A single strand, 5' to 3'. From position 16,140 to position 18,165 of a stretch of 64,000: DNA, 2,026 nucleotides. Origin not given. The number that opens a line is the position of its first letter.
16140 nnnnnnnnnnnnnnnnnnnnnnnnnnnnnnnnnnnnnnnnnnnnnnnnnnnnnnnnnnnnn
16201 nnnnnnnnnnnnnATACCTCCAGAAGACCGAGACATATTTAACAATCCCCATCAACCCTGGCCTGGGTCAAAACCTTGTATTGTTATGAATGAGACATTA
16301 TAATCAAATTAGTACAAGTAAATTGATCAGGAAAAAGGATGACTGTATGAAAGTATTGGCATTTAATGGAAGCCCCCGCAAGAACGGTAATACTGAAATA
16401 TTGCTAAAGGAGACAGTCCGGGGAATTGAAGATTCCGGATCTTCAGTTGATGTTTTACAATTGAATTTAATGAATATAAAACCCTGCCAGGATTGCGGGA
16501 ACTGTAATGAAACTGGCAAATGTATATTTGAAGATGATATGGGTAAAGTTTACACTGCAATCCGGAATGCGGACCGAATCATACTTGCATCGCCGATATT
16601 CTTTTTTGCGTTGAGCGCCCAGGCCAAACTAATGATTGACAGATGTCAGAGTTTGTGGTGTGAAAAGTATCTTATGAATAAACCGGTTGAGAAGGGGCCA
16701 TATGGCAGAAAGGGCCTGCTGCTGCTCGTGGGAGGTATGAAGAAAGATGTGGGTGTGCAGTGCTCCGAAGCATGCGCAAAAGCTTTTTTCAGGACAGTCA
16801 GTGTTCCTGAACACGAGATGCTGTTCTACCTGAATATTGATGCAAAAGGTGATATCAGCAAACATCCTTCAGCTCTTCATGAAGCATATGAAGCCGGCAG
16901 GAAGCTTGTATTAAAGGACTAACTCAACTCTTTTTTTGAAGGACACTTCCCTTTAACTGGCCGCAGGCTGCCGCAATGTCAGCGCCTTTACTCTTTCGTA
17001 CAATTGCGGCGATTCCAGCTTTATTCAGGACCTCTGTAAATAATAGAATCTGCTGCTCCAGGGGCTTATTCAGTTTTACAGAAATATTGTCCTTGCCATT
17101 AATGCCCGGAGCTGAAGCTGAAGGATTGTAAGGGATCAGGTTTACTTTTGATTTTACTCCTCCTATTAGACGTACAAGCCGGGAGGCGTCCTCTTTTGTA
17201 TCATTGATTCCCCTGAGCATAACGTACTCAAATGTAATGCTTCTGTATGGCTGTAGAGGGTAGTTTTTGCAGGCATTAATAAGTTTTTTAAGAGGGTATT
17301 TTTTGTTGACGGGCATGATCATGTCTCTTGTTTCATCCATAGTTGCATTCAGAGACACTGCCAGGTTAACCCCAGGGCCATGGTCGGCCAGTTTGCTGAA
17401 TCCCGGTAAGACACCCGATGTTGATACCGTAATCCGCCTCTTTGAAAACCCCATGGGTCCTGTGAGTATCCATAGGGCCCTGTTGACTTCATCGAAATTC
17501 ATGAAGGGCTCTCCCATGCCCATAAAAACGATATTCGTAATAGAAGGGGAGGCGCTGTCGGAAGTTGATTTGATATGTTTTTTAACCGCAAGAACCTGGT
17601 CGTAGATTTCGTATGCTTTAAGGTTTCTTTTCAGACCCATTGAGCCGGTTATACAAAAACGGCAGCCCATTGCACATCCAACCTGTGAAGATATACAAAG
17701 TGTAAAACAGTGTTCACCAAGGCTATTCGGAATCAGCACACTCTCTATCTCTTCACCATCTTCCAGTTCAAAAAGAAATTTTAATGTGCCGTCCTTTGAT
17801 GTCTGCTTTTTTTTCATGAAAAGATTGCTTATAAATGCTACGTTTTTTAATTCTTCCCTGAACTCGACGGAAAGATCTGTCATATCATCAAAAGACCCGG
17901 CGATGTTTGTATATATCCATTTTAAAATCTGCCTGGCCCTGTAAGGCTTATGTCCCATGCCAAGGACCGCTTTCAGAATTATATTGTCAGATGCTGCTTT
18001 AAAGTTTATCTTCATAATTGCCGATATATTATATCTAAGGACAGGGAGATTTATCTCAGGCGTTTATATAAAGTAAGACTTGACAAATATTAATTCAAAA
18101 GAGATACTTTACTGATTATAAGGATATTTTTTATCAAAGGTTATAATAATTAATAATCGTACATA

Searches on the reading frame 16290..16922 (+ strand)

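Call 11: search_protein_families(library=pfam, proteins=[window:16290-16922:+], max_evalue=0.001)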
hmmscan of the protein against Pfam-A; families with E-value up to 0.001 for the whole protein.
window:16290-16922:+ (210 aa): 2 families
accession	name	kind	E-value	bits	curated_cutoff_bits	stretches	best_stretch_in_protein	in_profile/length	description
PF03358.20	FMN_red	-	5.9e-23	81.6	24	1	20-143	1-110/152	NADPH-dependent FMN reductase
PF02525.22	Flavodoxin_2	-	4e-09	36.9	27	1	20-153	1-139/198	Flavodoxin-like fold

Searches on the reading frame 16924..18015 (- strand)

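Call 11: search_protein_families(library=pfam, proteins=[window:16924-18015:-], max_evalue=0.001)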
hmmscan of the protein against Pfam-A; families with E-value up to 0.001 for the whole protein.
window:16924-18015:- (363 aa): 2 families
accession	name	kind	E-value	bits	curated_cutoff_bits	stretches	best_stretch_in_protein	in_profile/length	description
PF21016.3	RlmN_N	-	3.7e-15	55.8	24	1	18-62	16-60/60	Ribosomal RNA large subunit methyltransferase N-terminal domain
PF04055.27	Radical_SAM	-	2e-13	51.3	29.5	1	109-276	2-161/166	Radical SAM superfamily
